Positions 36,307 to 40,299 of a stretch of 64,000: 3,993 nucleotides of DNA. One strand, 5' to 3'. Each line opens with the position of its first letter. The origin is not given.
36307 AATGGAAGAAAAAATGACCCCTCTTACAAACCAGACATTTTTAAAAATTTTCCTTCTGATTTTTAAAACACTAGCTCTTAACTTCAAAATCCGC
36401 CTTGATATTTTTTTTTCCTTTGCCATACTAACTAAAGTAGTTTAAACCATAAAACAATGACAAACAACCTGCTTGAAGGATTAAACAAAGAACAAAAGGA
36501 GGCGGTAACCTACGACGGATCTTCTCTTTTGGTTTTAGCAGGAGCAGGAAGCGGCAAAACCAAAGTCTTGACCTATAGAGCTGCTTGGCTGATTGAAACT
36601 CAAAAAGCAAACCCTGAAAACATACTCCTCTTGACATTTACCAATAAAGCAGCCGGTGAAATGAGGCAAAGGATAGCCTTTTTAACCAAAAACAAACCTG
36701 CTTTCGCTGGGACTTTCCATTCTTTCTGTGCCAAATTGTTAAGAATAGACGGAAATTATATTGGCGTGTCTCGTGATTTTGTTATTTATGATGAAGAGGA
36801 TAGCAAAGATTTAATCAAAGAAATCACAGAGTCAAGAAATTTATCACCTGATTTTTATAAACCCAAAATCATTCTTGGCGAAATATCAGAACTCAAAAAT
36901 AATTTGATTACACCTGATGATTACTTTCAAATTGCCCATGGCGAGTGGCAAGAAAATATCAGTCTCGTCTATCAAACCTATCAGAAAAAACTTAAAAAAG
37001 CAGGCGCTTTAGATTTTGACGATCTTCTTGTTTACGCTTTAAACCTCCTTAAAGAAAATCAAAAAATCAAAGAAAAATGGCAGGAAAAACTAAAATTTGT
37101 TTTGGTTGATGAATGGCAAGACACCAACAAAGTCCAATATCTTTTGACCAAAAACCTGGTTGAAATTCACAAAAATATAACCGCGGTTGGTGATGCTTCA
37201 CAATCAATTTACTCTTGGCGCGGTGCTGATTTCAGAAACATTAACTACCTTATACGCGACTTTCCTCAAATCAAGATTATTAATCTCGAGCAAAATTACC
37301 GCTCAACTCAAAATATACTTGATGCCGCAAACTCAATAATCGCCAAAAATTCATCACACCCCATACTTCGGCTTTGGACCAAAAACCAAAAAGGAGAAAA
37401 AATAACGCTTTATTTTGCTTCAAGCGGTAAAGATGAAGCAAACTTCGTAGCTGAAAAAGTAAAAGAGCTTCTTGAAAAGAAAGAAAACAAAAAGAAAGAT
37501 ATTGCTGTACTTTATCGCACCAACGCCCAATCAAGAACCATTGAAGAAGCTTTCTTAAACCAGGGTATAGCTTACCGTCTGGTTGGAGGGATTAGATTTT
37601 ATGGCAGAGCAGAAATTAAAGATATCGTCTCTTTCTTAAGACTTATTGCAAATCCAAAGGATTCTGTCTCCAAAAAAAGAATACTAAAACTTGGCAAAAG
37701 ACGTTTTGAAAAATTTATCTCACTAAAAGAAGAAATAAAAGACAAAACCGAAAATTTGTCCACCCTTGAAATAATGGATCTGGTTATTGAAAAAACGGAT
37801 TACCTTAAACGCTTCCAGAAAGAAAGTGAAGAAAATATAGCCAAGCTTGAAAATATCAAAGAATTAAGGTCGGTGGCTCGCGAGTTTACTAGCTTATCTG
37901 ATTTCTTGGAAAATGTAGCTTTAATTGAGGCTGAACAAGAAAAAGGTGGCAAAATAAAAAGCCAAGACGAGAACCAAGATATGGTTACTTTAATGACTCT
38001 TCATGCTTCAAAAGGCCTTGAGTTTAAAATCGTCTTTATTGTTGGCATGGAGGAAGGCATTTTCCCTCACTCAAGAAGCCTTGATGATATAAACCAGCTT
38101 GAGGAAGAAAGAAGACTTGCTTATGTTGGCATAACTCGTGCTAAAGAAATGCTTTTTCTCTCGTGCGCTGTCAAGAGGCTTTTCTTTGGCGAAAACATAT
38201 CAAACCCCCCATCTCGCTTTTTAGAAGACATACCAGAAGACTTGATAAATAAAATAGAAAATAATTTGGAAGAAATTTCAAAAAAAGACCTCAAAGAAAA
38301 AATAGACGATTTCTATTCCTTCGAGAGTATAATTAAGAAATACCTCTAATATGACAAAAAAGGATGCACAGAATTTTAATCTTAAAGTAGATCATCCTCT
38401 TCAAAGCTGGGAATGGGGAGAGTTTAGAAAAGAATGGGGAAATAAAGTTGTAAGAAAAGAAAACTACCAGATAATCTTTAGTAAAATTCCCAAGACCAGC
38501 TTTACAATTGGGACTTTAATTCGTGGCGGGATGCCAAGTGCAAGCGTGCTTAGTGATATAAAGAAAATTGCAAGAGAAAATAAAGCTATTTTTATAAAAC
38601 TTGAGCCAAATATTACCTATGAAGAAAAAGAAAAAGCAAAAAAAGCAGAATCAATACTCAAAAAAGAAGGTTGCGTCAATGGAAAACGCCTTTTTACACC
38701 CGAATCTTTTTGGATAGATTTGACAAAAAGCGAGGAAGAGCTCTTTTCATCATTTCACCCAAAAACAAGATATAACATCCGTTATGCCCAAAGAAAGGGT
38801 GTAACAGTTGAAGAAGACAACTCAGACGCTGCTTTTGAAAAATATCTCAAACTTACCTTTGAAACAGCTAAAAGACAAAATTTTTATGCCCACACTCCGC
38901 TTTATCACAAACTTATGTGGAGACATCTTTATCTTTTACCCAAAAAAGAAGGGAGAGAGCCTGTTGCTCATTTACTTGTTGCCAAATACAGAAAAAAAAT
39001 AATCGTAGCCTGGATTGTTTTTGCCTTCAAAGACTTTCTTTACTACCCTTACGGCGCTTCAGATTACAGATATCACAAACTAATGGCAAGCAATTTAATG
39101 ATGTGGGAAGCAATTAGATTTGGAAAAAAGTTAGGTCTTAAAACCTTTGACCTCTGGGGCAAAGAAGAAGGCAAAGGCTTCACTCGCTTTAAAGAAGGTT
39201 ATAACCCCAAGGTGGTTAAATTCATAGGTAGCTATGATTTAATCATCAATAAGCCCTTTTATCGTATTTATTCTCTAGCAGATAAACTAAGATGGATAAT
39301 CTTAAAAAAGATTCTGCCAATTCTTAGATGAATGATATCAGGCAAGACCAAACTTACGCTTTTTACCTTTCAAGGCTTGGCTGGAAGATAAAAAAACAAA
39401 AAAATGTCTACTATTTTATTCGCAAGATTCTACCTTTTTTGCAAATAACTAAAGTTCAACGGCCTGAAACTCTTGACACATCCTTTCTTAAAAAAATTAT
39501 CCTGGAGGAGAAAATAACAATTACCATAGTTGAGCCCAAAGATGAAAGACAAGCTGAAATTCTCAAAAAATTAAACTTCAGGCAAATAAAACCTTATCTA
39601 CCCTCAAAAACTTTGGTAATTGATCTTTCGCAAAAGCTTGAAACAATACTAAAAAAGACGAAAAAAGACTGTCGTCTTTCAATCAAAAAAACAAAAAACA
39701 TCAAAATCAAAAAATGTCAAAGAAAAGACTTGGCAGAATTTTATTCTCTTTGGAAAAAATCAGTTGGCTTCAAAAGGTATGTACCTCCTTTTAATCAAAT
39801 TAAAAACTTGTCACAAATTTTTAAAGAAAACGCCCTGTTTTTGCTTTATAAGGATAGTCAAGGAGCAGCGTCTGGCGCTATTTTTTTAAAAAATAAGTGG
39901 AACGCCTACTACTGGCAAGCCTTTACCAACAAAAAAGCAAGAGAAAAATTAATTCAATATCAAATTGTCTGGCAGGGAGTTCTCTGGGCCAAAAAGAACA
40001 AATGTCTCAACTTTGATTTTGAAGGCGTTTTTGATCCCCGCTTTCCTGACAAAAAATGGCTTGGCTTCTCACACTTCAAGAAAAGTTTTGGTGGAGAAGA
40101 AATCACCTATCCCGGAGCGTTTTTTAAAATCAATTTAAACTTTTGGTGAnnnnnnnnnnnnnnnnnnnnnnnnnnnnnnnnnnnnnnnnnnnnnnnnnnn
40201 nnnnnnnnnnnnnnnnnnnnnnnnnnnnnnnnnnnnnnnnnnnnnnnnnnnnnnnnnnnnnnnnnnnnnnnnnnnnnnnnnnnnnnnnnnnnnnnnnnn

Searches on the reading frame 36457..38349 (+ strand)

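Call 41: search_protein_families(library=pfam, proteins=[window:36457-38349:+], max_evalue=0.001)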
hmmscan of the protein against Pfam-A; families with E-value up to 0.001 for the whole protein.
window:36457-38349:+ (630 aa): 6 families
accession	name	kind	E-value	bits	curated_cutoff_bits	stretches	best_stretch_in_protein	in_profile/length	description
PF00580.27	UvrD-helicase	-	1.9e-84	284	23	1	9-270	1-271/271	UvrD/REP helicase N-terminal domain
PF13361.12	UvrD_C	-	1.5e-68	232.2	25.6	2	275-447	1-169/350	UvrD-like helicase C-terminal domain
PF13245.12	AAA_19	-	6.1e-23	81.9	25.1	1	13-253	1-132/134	AAA domain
PF13538.12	UvrD_C_2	-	2.8e-08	34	27.4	1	510-568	2-51/52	UvrD-like helicase C-terminal domain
PF13604.12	AAA_30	-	1.4e-06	28.6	27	1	9-79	2-72/191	AAA domain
PF13087.12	AAA_12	-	6.2e-05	23.1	27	0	456-570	91-192/195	AAA domain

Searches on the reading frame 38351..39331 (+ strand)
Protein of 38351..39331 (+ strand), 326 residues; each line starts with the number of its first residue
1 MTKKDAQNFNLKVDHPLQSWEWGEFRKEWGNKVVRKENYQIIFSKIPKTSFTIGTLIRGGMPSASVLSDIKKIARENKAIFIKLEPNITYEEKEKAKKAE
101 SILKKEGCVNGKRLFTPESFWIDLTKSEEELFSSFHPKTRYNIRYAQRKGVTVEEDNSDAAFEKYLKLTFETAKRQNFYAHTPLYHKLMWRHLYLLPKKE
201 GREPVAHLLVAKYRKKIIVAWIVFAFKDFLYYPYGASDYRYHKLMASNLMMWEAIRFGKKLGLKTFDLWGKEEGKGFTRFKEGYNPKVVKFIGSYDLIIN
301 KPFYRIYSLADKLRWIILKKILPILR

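Call 41: search_protein_families(library=pfam, proteins=[window:38351-39331:+], max_evalue=0.001)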
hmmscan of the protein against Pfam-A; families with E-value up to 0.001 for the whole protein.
window:38351-39331:+ (326 aa): 2 families
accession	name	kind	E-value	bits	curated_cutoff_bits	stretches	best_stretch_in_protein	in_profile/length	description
PF02388.22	FemAB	-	4.8e-28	98.6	24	2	210-312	299-406/406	FemAB family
PF13480.13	Acetyltransf_6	-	1.1e-13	52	22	1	138-273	2-139/143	Acetyltransferase (GNAT) domain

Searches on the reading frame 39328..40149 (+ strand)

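Call 41: search_protein_families(library=pfam, proteins=[window:39328-40149:+], max_evalue=0.001)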
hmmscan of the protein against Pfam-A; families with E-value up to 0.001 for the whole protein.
window:39328-40149:+ (273 aa): 1 family
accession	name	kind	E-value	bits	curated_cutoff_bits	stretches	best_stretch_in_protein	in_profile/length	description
PF02388.22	FemAB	-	3.4e-09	36.5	24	1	173-265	300-389/406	FemAB family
